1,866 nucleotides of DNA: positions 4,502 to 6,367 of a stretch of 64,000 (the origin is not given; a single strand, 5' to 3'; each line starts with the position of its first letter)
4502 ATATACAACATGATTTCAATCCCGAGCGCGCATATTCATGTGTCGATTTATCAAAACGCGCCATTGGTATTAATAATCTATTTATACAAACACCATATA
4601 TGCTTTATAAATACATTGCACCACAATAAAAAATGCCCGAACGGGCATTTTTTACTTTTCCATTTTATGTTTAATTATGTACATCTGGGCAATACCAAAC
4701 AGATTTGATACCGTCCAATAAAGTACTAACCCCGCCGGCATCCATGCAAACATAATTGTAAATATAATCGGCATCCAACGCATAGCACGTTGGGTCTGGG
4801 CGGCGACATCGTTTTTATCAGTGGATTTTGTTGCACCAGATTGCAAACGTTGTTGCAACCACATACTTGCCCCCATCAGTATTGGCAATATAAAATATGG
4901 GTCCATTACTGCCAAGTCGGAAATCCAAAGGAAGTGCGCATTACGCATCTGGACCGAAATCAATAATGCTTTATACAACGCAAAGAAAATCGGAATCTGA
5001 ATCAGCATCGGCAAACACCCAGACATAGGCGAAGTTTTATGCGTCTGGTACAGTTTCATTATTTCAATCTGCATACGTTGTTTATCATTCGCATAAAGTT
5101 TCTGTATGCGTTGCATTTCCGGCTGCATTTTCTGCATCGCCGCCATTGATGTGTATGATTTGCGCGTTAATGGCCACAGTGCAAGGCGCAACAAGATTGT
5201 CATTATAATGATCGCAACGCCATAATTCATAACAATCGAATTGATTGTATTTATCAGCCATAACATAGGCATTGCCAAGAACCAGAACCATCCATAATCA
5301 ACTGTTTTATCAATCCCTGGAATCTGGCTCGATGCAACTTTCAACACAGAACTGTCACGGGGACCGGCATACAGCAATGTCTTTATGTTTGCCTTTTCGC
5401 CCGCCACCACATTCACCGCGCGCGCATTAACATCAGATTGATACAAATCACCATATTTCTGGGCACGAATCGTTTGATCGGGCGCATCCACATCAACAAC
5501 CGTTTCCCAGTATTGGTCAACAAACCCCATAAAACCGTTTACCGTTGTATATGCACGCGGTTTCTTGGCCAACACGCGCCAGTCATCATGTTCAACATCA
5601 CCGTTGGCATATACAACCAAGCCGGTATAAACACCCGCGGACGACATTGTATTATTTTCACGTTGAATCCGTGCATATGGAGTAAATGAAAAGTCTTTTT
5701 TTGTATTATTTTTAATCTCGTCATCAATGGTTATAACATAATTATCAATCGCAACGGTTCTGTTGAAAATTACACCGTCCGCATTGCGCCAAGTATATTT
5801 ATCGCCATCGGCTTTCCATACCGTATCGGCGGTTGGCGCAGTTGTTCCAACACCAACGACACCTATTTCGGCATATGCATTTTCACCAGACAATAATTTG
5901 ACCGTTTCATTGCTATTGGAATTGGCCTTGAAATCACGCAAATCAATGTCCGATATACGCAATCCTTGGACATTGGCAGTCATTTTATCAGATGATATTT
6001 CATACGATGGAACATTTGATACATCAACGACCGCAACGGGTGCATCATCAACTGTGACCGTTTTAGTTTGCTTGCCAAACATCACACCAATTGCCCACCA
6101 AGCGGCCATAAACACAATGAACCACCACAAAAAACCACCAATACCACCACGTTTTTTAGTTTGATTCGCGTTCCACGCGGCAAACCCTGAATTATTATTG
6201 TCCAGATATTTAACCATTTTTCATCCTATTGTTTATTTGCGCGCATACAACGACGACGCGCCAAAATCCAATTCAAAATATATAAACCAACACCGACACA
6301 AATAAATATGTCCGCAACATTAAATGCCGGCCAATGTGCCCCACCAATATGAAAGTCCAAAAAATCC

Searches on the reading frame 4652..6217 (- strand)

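Call 25: search_protein_families(library=pfam, proteins=[window:4652-6217:-], max_evalue=0.001)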
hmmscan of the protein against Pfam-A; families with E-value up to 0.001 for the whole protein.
window:4652-6217:- (521 aa): 2 families
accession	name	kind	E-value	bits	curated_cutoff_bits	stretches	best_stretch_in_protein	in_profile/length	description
PF02096.25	60KD_IMP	-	4.3e-59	199.6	35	1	332-516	1-162/163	60Kd inner membrane protein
PF14849.12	YidC_periplas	-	1.7e-44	153.3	24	1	78-321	8-283/283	YidC periplasmic domain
